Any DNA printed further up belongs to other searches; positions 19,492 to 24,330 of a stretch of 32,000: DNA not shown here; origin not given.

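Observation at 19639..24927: Giant DUF4011 / Upf1-like helicase / Vsr-DUF559-like nuclease / DUF3320 gene: candidate single-gene nucleic-acid defence protein in a methanogen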

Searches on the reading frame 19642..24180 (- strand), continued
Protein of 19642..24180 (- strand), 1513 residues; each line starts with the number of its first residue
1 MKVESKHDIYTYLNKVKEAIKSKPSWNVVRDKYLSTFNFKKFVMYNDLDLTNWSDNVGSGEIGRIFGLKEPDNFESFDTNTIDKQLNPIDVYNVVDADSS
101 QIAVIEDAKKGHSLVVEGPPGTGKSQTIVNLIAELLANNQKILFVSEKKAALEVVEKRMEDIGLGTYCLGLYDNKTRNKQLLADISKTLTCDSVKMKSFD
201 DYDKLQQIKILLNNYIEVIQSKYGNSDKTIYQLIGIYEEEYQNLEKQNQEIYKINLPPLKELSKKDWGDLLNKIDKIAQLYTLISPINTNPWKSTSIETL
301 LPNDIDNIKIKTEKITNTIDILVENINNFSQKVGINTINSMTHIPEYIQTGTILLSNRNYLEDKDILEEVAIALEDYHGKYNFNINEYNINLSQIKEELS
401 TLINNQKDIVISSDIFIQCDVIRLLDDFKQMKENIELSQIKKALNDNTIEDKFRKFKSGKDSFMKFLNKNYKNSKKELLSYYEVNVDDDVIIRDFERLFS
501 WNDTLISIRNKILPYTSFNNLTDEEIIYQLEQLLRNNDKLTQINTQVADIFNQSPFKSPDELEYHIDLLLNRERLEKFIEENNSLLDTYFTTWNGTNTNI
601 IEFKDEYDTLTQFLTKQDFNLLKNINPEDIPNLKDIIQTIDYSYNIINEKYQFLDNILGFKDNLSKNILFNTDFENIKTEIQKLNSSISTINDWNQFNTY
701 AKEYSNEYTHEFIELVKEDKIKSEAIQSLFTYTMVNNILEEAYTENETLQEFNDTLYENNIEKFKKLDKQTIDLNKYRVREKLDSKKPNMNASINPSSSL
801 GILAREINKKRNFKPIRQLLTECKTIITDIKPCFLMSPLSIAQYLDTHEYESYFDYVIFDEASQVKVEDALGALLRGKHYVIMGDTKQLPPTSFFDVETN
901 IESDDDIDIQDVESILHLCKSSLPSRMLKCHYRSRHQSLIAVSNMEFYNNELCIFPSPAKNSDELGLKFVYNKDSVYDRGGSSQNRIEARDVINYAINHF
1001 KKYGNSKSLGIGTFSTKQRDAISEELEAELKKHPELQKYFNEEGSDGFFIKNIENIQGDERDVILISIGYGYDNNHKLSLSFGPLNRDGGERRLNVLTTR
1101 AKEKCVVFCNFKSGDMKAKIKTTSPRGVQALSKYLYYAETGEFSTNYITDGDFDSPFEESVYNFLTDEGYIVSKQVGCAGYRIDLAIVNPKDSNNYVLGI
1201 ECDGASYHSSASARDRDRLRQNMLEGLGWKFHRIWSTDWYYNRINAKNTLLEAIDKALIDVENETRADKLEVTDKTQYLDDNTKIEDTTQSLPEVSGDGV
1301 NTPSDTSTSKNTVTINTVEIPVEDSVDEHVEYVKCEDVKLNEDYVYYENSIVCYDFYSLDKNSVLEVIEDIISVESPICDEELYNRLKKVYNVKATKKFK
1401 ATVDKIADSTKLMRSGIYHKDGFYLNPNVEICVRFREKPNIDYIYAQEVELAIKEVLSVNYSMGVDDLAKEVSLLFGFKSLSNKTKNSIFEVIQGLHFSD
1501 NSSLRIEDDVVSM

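Call 14: find_homologous_proteins(query=window:19642-24180:-, max_evalue=1e-10)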
Query window:19642-24180:- (1513 aa): 5315 proteins with E <= 1e-10 among 8000 candidates; the best 120 are listed.
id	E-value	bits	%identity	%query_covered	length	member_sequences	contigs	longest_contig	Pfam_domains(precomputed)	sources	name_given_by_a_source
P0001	0.0e+0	3362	100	100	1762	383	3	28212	PF13195.12,PF13087.13,PF13086.13,PF13245.13,PF18741.8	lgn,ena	-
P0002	0.0e+0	1976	61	99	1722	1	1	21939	PF13195.12,PF13087.13,PF13086.13,PF13245.13,PF18741.8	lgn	-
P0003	0.0e+0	1716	54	99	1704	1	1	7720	PF13195.12,PF13087.13,PF13086.13,PF13604.13,PF13245.13,PF18741.8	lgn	-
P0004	0.0e+0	1648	51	93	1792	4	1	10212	PF11784.14,PF13195.12,PF13087.13,PF13086.13,PF13245.13,PF18741.8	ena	-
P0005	0.0e+0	1646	55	84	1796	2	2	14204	PF11784.14,PF13195.12,PF13087.13,PF13086.13,PF13245.13,PF18741.8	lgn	-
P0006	0.0e+0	1642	55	83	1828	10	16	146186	PF11784.14,PF13195.12,PF13087.13,PF13086.13,PF13245.13,PF18741.8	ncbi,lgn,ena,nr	ncbi:MAG: DUF4011 domain-containing protein [Methanosphaera sp.]|nr:DUF4011 domain-containing protei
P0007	0.0e+0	1634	49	99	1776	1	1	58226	PF11784.14,PF13195.12,PF13087.13,PF13086.13,PF13245.13,PF18741.8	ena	-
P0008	0.0e+0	1631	54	83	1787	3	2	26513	PF11784.14,PF13195.12,PF13087.13,PF13086.13,PF13245.13,PF18741.8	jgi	-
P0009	0.0e+0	1627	54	84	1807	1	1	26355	PF13195.12,PF13087.13,PF13086.13,PF13245.13,PF18741.8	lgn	-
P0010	0.0e+0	1626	53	86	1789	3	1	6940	PF11784.14,PF13195.12,PF13087.13,PF13086.13,PF13245.13,PF18741.8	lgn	-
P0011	0.0e+0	1625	54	84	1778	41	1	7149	PF11784.14,PF13195.12,PF13087.13,PF13086.13,PF13245.13,PF18741.8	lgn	-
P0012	0.0e+0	1624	54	84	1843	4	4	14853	PF11784.14,PF13195.12,PF13087.13,PF13086.13,PF13245.13,PF18741.8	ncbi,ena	-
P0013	0.0e+0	1618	54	84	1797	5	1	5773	PF11784.14,PF13195.12,PF13087.13,PF13086.13,PF13245.13,PF18741.8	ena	-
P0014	0.0e+0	1618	54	83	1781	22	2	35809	PF13195.12,PF13087.13,PF13086.13,PF13245.13,PF18741.8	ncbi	-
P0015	0.0e+0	1601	53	87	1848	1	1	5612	PF13195.12,PF13087.13,PF13086.13,PF13245.13,PF18741.8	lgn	-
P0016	0.0e+0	1600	52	99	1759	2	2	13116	PF13195.12,PF13087.13,PF13086.13,PF13245.13,PF18741.8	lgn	-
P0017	0.0e+0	1591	50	100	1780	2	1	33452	PF11784.14,PF13195.12,PF13087.13,PF13086.13,PF13604.13,PF13245.13,PF18741.8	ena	-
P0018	0.0e+0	1583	53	84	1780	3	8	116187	PF13195.12,PF13087.13,PF13086.13,PF13245.13,PF18741.8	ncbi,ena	-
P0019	0.0e+0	1582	50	99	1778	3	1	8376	PF11784.14,PF13195.12,PF13087.13,PF13086.13,PF13245.13,PF18741.8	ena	-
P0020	0.0e+0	1437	51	83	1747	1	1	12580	PF13195.12,PF13087.13,PF13086.13,PF13245.13,PF18741.8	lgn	-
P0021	0.0e+0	1285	46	99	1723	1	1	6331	PF13195.12,PF13087.13,PF13086.13,PF13245.13,PF18741.8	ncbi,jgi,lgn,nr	ncbi:MAG: DUF4011 domain-containing protein [Methanobrevibacter sp.]|jgi:superfamily I DNA and/or RN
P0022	0.0e+0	1272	45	99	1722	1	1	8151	PF13195.12,PF13087.13,PF13086.13,PF13245.13,PF18741.8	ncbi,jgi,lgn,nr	ncbi:MAG: DUF4011 domain-containing protein [Methanobrevibacter sp.]|jgi:superfamily I DNA and/or RN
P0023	0.0e+0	1256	44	99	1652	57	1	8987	PF13195.12,PF13087.13,PF13086.13,PF13245.13,PF18741.8,PF09848.16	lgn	-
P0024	0.0e+0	1253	45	99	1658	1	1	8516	PF13195.12,PF13087.13,PF13086.13,PF00270.36,PF13245.13,PF18741.8,PF09848.16,PF04851.22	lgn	-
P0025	0.0e+0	1251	45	98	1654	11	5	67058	PF13195.12,PF13087.13,PF13086.13,PF13604.13,PF13245.13,PF18741.8,PF09848.16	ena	-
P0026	0.0e+0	1251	45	98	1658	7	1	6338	PF13195.12,PF13087.13,PF13086.13,PF13604.13,PF13245.13,PF18741.8,PF09848.16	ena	-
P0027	0.0e+0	1249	45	99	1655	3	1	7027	PF11784.14,PF13195.12,PF13087.13,PF13086.13,PF13245.13,PF18741.8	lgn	-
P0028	0.0e+0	1248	44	99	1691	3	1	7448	PF13195.12,PF13087.13,PF13086.13,PF00270.36,PF13245.13,PF18741.8,PF09848.16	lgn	-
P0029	0.0e+0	1247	45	98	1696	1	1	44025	PF13195.12,PF13087.13,PF13086.13,PF13245.13,PF18741.8,PF09848.16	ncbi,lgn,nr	ncbi:MAG: DUF4011 domain-containing protein [Methanobacteriaceae archaeon]|nr:DUF4011 domain-contain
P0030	0.0e+0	1214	43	99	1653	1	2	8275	PF13195.12,PF13087.13,PF13086.13,PF13604.13,PF13245.13,PF18741.8,PF09848.16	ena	-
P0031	0.0e+0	1214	43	99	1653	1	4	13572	PF13195.12,PF13087.13,PF13086.13,PF13604.13,PF13245.13,PF18741.8,PF09848.16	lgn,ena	-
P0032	0.0e+0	1213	43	99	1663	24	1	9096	PF13195.12,PF13087.13,PF13086.13,PF13245.13,PF18741.8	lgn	-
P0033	0.0e+0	1213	48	83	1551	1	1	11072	PF13195.12,PF13087.13,PF13086.13,PF13245.13,PF18741.8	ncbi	ncbi:MAG: DUF4011 domain-containing protein [Methanobacteriaceae archaeon]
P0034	0.0e+0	1212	43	99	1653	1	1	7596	PF13195.12,PF13087.13,PF13086.13,PF13604.13,PF13245.13,PF18741.8,PF09848.16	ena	-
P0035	0.0e+0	1210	43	99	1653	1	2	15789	PF13195.12,PF13087.13,PF13086.13,PF13604.13,PF13245.13,PF18741.8,PF09848.16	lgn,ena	-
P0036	0.0e+0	1210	43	100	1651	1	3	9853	PF13195.12,PF13087.13,PF13086.13,PF13245.13,PF18741.8,PF09848.16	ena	-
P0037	0.0e+0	1204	44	99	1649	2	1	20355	PF13195.12,PF13087.13,PF13086.13,PF13245.13,PF18741.8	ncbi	-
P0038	0.0e+0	1204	43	99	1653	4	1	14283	PF13195.12,PF13087.13,PF13086.13,PF13604.13,PF13245.13,PF18741.8,PF09848.16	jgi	-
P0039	0.0e+0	1204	43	98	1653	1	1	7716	PF13195.12,PF13087.13,PF13086.13,PF13604.13,PF13245.13,PF18741.8,PF09848.16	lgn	-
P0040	0.0e+0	1203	43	99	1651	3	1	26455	PF13195.12,PF13087.13,PF13086.13,PF13245.13,PF18741.8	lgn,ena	-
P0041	0.0e+0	1199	43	98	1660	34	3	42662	PF13195.12,PF13087.13,PF13086.13,PF13245.13,PF18741.8,PF09848.16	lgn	-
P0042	0.0e+0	1198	43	99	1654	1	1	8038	PF13195.12,PF13087.13,PF13086.13,PF13245.13,PF18741.8,PF09848.16,PF04851.22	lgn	-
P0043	0.0e+0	1195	43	100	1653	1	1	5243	PF13195.12,PF13087.13,PF13086.13,PF13245.13,PF18741.8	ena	-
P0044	0.0e+0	1194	41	99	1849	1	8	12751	PF13195.12,PF13087.13,PF13086.13,PF13245.13,PF18741.8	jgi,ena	-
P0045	0.0e+0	1194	43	99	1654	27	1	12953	PF13195.12,PF13087.13,PF13086.13,PF13245.13,PF18741.8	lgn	-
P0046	0.0e+0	1191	43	98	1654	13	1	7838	PF13195.12,PF13087.13,PF13086.13,PF13604.13,PF13245.13,PF18741.8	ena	-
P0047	0.0e+0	1190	43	98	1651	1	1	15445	PF13195.12,PF13087.13,PF13086.13,PF13604.13,PF13245.13,PF18741.8,PF09848.16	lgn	-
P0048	0.0e+0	1182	42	98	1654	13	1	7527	PF13195.12,PF13087.13,PF13086.13,PF13245.13,PF18741.8,PF09848.16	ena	-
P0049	0.0e+0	1174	41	99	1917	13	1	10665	PF13195.12,PF13087.13,PF13086.13,PF13245.13,PF18741.8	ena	-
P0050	0.0e+0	1173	41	98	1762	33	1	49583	PF13195.12,PF13087.13,PF13086.13,PF13604.13,PF13245.13,PF18741.8,PF09848.16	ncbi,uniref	ncbi:DUF4011 domain-containing protein [Methanobrevibacter sp.]|uniref:DUF4011 domain-containing pro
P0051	0.0e+0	1173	43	98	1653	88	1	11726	PF13195.12,PF13087.13,PF13086.13,PF13245.13,PF18741.8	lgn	-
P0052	0.0e+0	1165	43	99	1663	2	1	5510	PF13195.12,PF13087.13,PF13086.13,PF13604.13,PF13245.13,PF18741.8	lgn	-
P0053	0.0e+0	1156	43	98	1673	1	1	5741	PF13195.12,PF13087.13,PF13086.13,PF13245.13,PF18741.8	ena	-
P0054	0.0e+0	1154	43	100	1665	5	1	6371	PF13195.12,PF13087.13,PF13086.13,PF13245.13,PF18741.8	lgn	-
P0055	0.0e+0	1152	45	84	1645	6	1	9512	PF13195.12,PF13087.13,PF13086.13,PF13245.13,PF18741.8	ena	-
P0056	0.0e+0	1148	42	99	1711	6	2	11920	PF13195.12,PF13087.13,PF13086.13,PF13245.13,PF18741.8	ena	-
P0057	0.0e+0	1135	41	98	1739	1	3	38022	PF13195.12,PF13087.13,PF13086.13,PF13245.13,PF18741.8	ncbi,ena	-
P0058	0.0e+0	1133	43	99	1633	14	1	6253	PF13195.12,PF13087.13,PF13086.13,PF13245.13,PF18741.8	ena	-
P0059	0.0e+0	1131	41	99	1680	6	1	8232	PF13195.12,PF13087.13,PF13086.13,PF13245.13,PF18741.8,PF09848.16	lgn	-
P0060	0.0e+0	1114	41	100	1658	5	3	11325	PF13195.12,PF13087.13,PF13086.13,PF13245.13,PF18741.8,PF20720.4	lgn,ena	-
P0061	0.0e+0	1099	45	83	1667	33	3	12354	PF13195.12,PF13087.13,PF13086.13,PF13245.13,PF18741.8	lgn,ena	-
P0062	0.0e+0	1099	43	66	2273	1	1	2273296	PF13195.12,PF17830.7,PF13087.13,PF13086.13,PF13245.13,PF18741.8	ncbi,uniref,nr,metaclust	ncbi:DUF4011 domain-containing protein [Methanobrevibacter sp. YE315]|uniref:DUF4011 domain-containi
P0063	0.0e+0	1055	42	72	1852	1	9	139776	PF13195.12,PF13087.13,PF13086.13,PF13245.13,PF18741.8,PF04851.22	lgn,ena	-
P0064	0.0e+0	1053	42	72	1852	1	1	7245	PF13195.12,PF13087.13,PF13086.13,PF13245.13,PF18741.8,PF04851.22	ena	-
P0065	0.0e+0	1052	40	72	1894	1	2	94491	PF13195.12,PF13087.13,PF13086.13,PF13245.13,PF18741.8,PF04851.22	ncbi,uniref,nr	ncbi:DUF4011 domain-containing protein [Methanobrevibacter boviskoreani]|uniref:DUF4011 domain-conta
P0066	0.0e+0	1052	40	72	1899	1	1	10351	PF13195.12,PF13087.13,PF13086.13,PF13245.13,PF18741.8,PF04851.22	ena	-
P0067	0.0e+0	1051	40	72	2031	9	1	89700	PF13195.12,PF13087.13,PF13086.13,PF13245.13,PF18741.8,PF04851.22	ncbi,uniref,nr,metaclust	ncbi:DUF4011 domain-containing protein [Methanobrevibacter boviskoreani]|uniref:DUF4011 domain-conta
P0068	0.0e+0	1043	44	62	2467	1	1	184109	PF13195.12,PF13087.13,PF13086.13,PF13604.13,PF13245.13,PF18741.8,PF09848.16,PF04851.22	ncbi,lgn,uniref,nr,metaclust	ncbi:DUF4011 domain-containing protein [Methanobrevibacter millerae]|uniref:Superfamily I DNA and/or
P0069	0.0e+0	1042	41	73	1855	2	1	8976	PF13195.12,PF13087.13,PF13086.13,PF13245.13,PF18741.8,PF09848.16,PF04851.22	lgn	-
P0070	0.0e+0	1040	45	85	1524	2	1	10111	PF13195.12,PF13087.13,PF13086.13,PF13245.13,PF18741.8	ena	-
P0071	0.0e+0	1037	58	41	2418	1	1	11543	PF13195.12,PF13087.13,PF13086.13,PF13245.13,PF18741.8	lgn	-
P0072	0.0e+0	1021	44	65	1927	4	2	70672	PF13195.12,PF13087.13,PF13086.13,PF13245.13,PF18741.8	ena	-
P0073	2.3e-298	1011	44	63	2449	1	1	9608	PF13195.12,PF13087.13,PF13086.13,PF13604.13,PF13245.13,PF18741.8,PF09848.16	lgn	-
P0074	9.2e-297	1006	40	99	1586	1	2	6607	PF13195.12,PF13087.13,PF13086.13,PF13604.13,PF13245.13,PF18741.8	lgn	-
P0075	5.3e-296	1003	51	46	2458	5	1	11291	PF13195.12,PF13087.13,PF13086.13,PF13245.13,PF18741.8,PF09848.16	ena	-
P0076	2.8e-295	1001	41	63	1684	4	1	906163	PF11784.14,PF13195.12,PF13087.13,PF13086.13,PF00270.36,PF13245.13,PF18741.8,PF09848.16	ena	-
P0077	6.0e-295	1000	41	63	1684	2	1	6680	PF11784.14,PF13195.12,PF13087.13,PF13086.13,PF13245.13,PF18741.8,PF09848.16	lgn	-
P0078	6.3e-294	997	44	62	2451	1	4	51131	PF13195.12,PF13087.13,PF13086.13,PF13245.13,PF18741.8,PF09848.16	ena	-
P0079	1.1e-293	996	38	99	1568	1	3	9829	PF11784.14,PF13195.12,PF13087.13,PF13086.13,PF13604.13,PF13245.13,PF18741.8,PF09848.16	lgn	-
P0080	2.1e-293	995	41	63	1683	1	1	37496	PF11784.14,PF13195.12,PF13087.13,PF13086.13,PF00270.36,PF13604.13,PF13245.13,PF18741.8,PF09848.16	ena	-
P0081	4.7e-293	994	44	63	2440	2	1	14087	PF13195.12,PF13087.13,PF13086.13,PF13245.13,PF18741.8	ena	-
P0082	5.5e-293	993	44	64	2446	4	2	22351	PF13195.12,PF13087.13,PF13086.13,PF13245.13,PF18741.8,PF09848.16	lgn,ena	-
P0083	3.0e-292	991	51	46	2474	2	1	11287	PF13195.12,PF13087.13,PF13086.13,PF13245.13,PF18741.8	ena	-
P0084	7.0e-291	986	43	62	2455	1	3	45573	PF13195.12,PF13087.13,PF13086.13,PF13245.13,PF18741.8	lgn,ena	-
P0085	7.2e-291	986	43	62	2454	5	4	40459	PF13195.12,PF13087.13,PF13086.13,PF13245.13,PF18741.8,PF09848.16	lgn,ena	-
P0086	3.4e-290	984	44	57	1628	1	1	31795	PF11784.14,PF13195.12,PF13087.13,PF13086.13,PF13604.13,PF13245.13,PF18741.8,PF09848.16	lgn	-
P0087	4.1e-288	977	43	63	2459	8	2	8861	PF13195.12,PF13087.13,PF13086.13,PF13245.13,PF18741.8,PF09848.16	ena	-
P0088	4.3e-288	977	38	99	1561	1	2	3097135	PF11784.14,PF13195.12,PF13087.13,PF13086.13,PF13604.13,PF13245.13,PF18741.8,PF09848.16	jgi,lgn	jgi:superfamily I DNA and/or RNA helicase/very-short-patch-repair endonuclease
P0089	6.1e-288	977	41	63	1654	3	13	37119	PF11784.14,PF13195.12,PF13087.13,PF13086.13,PF13245.13,PF18741.8,PF09848.16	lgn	-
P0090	9.9e-287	973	44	63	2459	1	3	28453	PF13195.12,PF13087.13,PF13086.13,PF13604.13,PF13245.13,PF18741.8,PF09848.16,PF04851.22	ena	-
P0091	1.5e-285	969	43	56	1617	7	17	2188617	PF11784.14,PF13195.12,PF13087.13,PF13086.13,PF13604.13,PF13245.13,PF18741.8,PF09848.16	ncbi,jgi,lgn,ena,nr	ncbi:MAG: hypothetical protein CIT01_05110 [Methanobacterium sp. BRmetb2]|jgi:superfamily I DNA and/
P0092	2.7e-285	968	43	57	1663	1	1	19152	PF11784.14,PF13195.12,PF13087.13,PF13086.13,PF05127.22,PF13604.13,PF13245.13,PF18741.8,PF09848.16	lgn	-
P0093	3.2e-285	968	52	46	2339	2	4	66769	PF13195.12,PF13087.13,PF13086.13,PF13245.13,PF18741.8,PF09848.16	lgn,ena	-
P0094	8.3e-285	966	51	47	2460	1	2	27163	PF13195.12,PF13087.13,PF13086.13,PF13245.13,PF18741.8,PF09848.16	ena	-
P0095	6.3e-283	960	41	60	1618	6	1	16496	PF11784.14,PF13195.12,PF13087.13,PF13086.13,PF13604.13,PF13245.13,PF18741.8,PF09848.16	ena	-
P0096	7.0e-283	960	40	62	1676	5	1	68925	PF11784.14,PF13195.12,PF13087.13,PF13086.13,PF13604.13,PF13245.13,PF18741.8,PF09848.16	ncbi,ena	-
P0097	1.2e-282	959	37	99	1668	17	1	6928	PF11784.14,PF13195.12,PF13087.13,PF13086.13,PF13245.13,PF18741.8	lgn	-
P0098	9.4e-282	956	46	54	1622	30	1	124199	PF11784.14,PF13195.12,PF13087.13,PF13086.13,PF13604.13,PF13245.13,PF18741.8,PF09848.16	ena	-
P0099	8.1e-281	953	47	48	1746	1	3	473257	PF11784.14,PF13195.12,PF13087.13,PF13086.13,PF13604.13,PF13245.13,PF18741.8,PF09848.16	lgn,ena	-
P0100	3.6e-280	951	49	44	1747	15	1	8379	PF11784.14,PF13195.12,PF13087.13,PF13086.13,PF13604.13,PF13245.13,PF18741.8,PF09848.16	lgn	-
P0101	4.5e-280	951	42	56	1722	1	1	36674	PF11784.14,PF13195.12,PF13087.13,PF13086.13,PF13604.13,PF13245.13,PF18741.8,PF09848.16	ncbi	-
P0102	6.0e-280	950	41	83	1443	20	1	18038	PF13195.12,PF13087.13,PF13086.13,PF13245.13,PF18741.8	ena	-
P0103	1.1e-279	949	39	71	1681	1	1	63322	PF11784.14,PF13195.12,PF13087.13,PF13086.13,PF13604.13,PF13245.13,PF18741.8,PF09848.16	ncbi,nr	ncbi:MAG: DUF3320 domain-containing protein [Methanobacteriaceae archaeon]|nr:DUF3320 domain-contain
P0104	2.0e-279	949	40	57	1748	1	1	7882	PF11784.14,PF13195.12,PF13087.13,PF13086.13,PF13245.13,PF18741.8,PF09848.16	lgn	-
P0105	4.2e-279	947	41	57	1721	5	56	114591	PF11784.14,PF13195.12,PF13087.13,PF13086.13,PF13245.13,PF18741.8,PF09848.16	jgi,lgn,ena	jgi:superfamily I DNA and/or RNA helicase/very-short-patch-repair endonuclease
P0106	1.1e-278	946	43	58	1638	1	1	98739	PF11784.14,PF13195.12,PF13087.13,PF13086.13,PF13604.13,PF13245.13,PF18741.8,PF09848.16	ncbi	ncbi:MAG: DUF3320 domain-containing protein [Methanomicrobiales archaeon]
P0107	1.6e-278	946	41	57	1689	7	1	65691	PF11784.14,PF13195.12,PF13087.13,PF13086.13,PF18741.8,PF09848.16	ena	-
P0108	2.4e-278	945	41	55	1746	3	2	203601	PF11784.14,PF13195.12,PF13087.13,PF13086.13,PF13604.13,PF13245.13,PF18741.8,PF09848.16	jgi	jgi:very-short-patch-repair endonuclease/DNA polymerase III delta prime subunit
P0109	1.2e-277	943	40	83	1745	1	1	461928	PF11784.14,PF13195.12,PF13087.13,PF13086.13,PF13604.13,PF13245.13,PF18741.8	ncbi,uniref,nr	ncbi:DUF3320 domain-containing protein [Methanobacterium aggregans]|uniref:DUF3320 domain-containing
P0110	1.9e-277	942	35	98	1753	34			PF11784.14,PF13195.12,PF13087.13,PF13086.13,PF13245.13,PF18741.8,PF09848.16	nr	nr:DUF3320 domain-containing protein [Methanobacterium subterraneum]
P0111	3.1e-277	941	35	98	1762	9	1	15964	PF11784.14,PF13195.12,PF13087.13,PF13086.13,PF13245.13,PF18741.8,PF09848.16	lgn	-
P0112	3.2e-276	938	40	61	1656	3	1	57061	PF11784.14,PF13195.12,PF13087.13,PF13086.13,PF13604.13,PF13245.13,PF18741.8,PF09848.16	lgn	-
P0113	4.1e-276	938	40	61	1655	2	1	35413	PF11784.14,PF13195.12,PF13087.13,PF13086.13,PF13604.13,PF13245.13,PF18741.8,PF09848.16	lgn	-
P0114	1.3e-275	936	42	57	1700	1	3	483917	PF11784.14,PF13195.12,PF13087.13,PF13086.13,PF18741.8,PF09848.16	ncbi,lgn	-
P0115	3.5e-275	934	39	57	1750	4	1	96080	PF11784.14,PF13195.12,PF13087.13,PF13086.13,PF13245.13,PF18741.8,PF09848.16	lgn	-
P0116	6.2e-275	934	46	45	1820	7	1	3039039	PF11784.14,PF13195.12,PF13087.13,PF13086.13,PF13245.13,PF18741.8,PF09848.16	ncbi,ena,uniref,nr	ncbi:DUF3320 domain-containing protein [uncultured Methanobacterium sp.]|uniref:DUF3320 domain-conta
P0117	6.3e-275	934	40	61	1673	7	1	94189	PF11784.14,PF13195.12,PF13087.13,PF13086.13,PF13604.13,PF13245.13,PF18741.8,PF09848.16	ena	-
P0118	8.8e-275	933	42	57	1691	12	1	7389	PF11784.14,PF13195.12,PF13087.13,PF13086.13,PF18741.8,PF09848.16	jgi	-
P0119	2.3e-274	932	40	63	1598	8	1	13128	PF11784.14,PF13195.12,PF13087.13,PF13086.13,PF13604.13,PF13245.13,PF18741.8,PF09848.16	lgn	-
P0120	2.8e-274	932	39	57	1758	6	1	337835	PF11784.14,PF13195.12,PF13087.13,PF13086.13,PF13245.13,PF18741.8,PF09848.16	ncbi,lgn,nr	ncbi:MAG: DUF3320 domain-containing protein [Methanobacterium sp.]|nr:DUF3320 domain-containing prot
